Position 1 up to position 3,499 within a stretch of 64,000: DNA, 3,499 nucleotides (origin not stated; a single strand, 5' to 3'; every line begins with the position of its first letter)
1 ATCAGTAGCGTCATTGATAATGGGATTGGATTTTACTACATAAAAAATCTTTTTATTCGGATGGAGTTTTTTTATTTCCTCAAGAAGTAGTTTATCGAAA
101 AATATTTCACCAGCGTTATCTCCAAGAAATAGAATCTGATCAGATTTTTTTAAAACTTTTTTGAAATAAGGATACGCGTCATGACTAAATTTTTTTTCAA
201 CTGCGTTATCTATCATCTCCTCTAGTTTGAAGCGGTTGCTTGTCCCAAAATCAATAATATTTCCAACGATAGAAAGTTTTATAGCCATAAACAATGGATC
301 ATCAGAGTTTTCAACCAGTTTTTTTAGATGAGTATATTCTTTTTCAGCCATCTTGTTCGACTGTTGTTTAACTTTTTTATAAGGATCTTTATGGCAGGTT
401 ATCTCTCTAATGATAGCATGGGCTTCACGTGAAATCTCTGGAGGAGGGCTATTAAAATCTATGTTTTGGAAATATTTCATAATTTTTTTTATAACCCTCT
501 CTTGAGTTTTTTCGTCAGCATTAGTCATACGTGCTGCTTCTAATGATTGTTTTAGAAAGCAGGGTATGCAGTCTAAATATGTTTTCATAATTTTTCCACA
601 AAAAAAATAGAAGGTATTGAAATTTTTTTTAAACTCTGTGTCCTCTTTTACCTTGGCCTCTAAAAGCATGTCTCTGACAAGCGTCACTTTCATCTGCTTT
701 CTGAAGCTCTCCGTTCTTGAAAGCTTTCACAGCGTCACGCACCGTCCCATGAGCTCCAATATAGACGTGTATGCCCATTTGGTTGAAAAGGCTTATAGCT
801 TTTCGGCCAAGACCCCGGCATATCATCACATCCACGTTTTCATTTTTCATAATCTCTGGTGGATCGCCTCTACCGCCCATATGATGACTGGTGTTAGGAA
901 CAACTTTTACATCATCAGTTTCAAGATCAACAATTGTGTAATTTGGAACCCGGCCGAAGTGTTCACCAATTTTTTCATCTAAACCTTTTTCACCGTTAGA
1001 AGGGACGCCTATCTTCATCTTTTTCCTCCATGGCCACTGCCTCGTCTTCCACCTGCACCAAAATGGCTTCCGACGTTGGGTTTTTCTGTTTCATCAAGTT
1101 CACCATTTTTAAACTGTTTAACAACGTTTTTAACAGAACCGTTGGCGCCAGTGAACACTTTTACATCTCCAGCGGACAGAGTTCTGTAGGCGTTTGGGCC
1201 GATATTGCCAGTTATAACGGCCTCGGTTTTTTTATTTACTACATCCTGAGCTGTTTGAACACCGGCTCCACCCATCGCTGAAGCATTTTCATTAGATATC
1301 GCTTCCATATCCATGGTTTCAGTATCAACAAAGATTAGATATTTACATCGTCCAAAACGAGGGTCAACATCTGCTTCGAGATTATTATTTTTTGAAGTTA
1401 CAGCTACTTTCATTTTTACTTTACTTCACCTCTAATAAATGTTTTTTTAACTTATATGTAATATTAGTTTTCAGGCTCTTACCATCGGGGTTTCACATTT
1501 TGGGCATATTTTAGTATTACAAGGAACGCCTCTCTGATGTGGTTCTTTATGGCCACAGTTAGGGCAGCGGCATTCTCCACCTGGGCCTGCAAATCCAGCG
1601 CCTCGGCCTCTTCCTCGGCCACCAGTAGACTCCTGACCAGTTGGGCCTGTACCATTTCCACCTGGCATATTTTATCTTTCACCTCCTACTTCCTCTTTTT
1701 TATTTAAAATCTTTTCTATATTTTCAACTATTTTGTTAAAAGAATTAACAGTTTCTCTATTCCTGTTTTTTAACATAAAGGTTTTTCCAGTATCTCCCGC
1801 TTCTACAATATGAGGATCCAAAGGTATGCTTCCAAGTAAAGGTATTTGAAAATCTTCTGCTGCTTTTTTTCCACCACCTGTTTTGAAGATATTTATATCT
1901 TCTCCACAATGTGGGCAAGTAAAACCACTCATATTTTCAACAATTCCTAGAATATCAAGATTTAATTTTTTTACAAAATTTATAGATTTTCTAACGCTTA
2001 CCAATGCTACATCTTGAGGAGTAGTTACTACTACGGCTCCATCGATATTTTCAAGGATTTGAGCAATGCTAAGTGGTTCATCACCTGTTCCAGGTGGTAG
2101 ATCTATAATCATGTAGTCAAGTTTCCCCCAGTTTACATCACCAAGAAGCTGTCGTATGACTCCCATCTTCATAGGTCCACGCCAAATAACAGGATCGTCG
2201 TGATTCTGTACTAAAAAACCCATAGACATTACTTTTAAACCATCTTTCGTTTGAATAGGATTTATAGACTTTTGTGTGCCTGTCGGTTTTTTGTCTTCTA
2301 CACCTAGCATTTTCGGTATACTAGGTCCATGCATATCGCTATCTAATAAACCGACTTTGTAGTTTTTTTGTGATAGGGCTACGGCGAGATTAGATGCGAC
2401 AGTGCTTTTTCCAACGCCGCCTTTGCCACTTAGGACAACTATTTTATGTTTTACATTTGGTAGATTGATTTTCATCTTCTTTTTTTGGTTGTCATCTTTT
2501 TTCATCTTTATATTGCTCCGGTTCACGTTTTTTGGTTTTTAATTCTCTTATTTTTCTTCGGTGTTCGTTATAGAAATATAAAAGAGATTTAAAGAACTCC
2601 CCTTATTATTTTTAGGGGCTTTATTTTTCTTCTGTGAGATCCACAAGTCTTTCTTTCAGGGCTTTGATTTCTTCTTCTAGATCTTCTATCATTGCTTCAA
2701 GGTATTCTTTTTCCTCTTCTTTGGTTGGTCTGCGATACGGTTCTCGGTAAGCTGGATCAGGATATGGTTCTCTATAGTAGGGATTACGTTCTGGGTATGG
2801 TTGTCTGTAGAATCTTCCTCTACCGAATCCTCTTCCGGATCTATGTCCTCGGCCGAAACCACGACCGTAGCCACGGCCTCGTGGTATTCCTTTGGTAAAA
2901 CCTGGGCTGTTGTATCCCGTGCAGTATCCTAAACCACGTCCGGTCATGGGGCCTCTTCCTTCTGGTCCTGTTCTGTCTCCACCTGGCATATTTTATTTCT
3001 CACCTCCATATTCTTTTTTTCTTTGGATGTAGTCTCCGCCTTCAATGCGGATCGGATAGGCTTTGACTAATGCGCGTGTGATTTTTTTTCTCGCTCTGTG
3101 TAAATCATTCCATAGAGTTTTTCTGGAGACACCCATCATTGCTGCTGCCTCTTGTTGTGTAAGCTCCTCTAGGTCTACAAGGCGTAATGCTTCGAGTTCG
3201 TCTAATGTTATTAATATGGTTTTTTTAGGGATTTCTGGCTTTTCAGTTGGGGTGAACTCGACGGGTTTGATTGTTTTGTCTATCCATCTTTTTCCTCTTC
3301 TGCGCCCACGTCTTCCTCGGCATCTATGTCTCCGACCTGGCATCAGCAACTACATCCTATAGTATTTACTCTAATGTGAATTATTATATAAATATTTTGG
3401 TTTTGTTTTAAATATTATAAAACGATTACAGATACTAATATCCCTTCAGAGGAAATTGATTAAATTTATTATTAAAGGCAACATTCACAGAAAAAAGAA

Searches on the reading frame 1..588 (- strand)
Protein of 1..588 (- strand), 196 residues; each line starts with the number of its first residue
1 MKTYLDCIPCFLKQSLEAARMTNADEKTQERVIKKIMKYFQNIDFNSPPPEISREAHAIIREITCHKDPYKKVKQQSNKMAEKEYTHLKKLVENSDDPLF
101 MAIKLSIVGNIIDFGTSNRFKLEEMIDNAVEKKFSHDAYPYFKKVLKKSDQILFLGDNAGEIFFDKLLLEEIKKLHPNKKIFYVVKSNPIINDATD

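Call 82: search_protein_families(library=pfam, proteins=[window:1-588:-], max_evalue=0.01)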
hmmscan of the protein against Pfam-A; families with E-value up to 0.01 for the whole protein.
window:1-588:- (196 aa): 2 families
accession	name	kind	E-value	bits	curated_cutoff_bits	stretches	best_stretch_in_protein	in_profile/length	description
PF01937.24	ARMT1-like_dom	-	5.2e-48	164.3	25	1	4-195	2-206/311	Damage-control phosphatase ARMT1-like domain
PF05822.18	UMPH-1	-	0.0096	15.9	23.7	0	104-166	133-196/246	Pyrimidine 5'-nucleotidase (UMPH-1)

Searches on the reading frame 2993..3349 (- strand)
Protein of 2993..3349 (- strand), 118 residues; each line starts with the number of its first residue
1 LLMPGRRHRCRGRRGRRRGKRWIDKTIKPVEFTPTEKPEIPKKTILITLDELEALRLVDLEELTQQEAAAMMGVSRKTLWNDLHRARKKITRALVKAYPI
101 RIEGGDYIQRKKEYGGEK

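Call 3: search_protein_families(library=pfam, proteins=[window:2993-3349:-], max_evalue=0.01)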
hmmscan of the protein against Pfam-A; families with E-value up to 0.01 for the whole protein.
window:2993-3349:- (118 aa): 10 families
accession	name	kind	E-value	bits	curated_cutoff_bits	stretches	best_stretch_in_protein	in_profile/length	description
PF02001.22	DUF134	-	1.5e-25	90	27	1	13-109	3-97/98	Protein of unknown function DUF134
PF08281.18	Sigma70_r4_2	-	4.8e-10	39.4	25.7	1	53-90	17-54/54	Sigma-70, region 4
PF04545.22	Sigma70_r4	-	5e-06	26.4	24.1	1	51-90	9-48/50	Sigma-70, region 4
PF13384.12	HTH_23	-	0.00044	20.4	24.6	1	52-85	8-40/50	Homeodomain-like domain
PF12728.13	HTH_17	-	0.0009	19.9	27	1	63-81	2-20/51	Helix-turn-helix domain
PF20432.4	Xre-like-HTH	-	0.0013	19.4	25.8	1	55-90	16-50/63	Antitoxin Xre-like helix-turn-helix domain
PF08279.18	HTH_11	-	0.0016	18.7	25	1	61-98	13-44/55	HTH domain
PF07638.17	Sigma70_ECF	-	0.0031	17.9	21.1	1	8-94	93-183/185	ECF sigma factor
PF13551.12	HTH_29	-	0.0034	17.9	28.1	1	53-87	3-37/64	Winged helix-turn helix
PF22233.2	PhyR_sigma-like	-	0.0085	16.3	27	0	54-91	11-48/50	Response regulator PhyR, sigma-like domain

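Call 4: search_protein_families(library=ncbifam, proteins=[window:2993-3349:-], max_evalue=0.01)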
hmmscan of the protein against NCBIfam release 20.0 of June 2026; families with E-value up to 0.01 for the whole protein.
window:2993-3349:- (118 aa): 17 families
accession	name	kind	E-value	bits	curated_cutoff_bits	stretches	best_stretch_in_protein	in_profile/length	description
NF003257.0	PRK04217.1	equivalog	2.2e-23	82.5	115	1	12-111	7-108/110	hypothetical protein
TIGR02937.1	sigma70-ECF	superfamily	3e-07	30.2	42.9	1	50-94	121-165/165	sigma-70 family RNA polymerase sigma factor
TIGR02950.1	SigM_subfam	subfamily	9e-06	25.6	147.95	1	48-92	112-156/159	RNA polymerase sigma factor, SigM family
TIGR02959.1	SigZ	equivalog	1.3e-05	25.2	168.65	1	51-103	105-157/170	RNA polymerase sigma factor SigZ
NF004113.0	PRK05602.1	equivalog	2.4e-05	24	208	1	53-97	160-204/211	RNA polymerase sigma factor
NF058625.1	sigma_PG0214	equivalog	5.1e-05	23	130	1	54-97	121-164/170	GFO_1088 family ECF-type sigma factor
NF009164.0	PRK12511.1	equivalog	6.6e-05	22.5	185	1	51-90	116-155/182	RNA polymerase sigma factor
NF007226.0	PRK09644.1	equivalog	7e-05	22.9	199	1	50-95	113-157/166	RNA polymerase sigma factor SigM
NF007215.0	PRK09637.1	equivalog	0.00021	21.4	212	1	52-96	112-156/181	RNA polymerase sigma factor SigZ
NF006623.1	PRK09191.1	subfamily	0.00031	20.6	240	1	41-95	83-137/258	PhyR family response regulator anti-anti-sigma factor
NF005385.0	PRK06930.1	subfamily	0.00082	19.1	136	1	31-93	99-161/170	positive control sigma-like factor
NF007225.0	PRK09643.1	equivalog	0.0014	18.4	190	1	50-95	138-183/204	RNA polymerase sigma factor SigM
TIGR02999.1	Sig-70_X6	subfamily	0.0018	18.2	126.15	1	54-94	142-182/183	ECF-type sigma factor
NF009198.0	PRK12546.1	equivalog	0.0022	17.7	270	1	51-94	118-161/188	RNA polymerase sigma factor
NF008888.0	PRK11922.1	equivalog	0.0022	17.6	204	1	59-95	161-197/231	RNA polymerase sigma factor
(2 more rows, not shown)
